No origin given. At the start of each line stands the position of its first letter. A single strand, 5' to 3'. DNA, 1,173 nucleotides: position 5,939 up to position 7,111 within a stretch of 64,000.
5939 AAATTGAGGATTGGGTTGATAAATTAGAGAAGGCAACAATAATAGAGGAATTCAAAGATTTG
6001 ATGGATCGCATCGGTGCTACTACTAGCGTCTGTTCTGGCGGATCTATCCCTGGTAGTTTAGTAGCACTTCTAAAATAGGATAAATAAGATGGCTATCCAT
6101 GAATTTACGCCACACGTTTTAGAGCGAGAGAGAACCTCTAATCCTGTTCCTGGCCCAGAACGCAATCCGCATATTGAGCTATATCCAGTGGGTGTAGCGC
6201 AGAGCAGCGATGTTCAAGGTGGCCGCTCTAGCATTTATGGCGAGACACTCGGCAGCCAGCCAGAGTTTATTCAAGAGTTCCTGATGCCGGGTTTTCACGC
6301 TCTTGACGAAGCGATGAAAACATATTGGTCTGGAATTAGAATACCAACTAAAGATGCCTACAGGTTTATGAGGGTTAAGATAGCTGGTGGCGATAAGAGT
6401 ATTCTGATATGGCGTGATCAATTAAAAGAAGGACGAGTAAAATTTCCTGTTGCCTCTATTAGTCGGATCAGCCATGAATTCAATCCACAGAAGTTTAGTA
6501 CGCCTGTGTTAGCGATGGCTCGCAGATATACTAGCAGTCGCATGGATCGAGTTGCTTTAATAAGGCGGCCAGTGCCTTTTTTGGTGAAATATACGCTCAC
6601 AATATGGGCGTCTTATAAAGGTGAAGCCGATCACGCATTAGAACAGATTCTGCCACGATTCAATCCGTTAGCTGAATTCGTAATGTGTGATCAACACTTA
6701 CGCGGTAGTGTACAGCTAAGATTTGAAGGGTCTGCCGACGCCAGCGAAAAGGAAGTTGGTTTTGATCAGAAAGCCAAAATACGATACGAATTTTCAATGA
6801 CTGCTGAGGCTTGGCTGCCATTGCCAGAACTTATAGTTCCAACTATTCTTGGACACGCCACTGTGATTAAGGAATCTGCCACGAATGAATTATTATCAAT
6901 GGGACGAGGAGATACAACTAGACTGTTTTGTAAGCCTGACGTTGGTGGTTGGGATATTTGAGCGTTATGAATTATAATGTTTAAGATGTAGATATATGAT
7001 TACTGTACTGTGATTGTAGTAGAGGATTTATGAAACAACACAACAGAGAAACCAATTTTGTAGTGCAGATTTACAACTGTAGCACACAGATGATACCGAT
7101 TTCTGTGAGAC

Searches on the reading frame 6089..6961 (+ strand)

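Call 4: search_protein_families(library=pfam, proteins=[window:6089-6961:+], max_evalue=0.01)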
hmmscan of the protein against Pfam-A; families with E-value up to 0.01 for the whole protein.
window:6089-6961:+ (290 aa): 1 family
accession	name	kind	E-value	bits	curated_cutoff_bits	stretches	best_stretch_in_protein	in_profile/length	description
PF16724.11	T4-gp15_tss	-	1.2e-07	31.6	25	1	81-243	19-188/245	T4-like virus Myoviridae tail sheath stabiliser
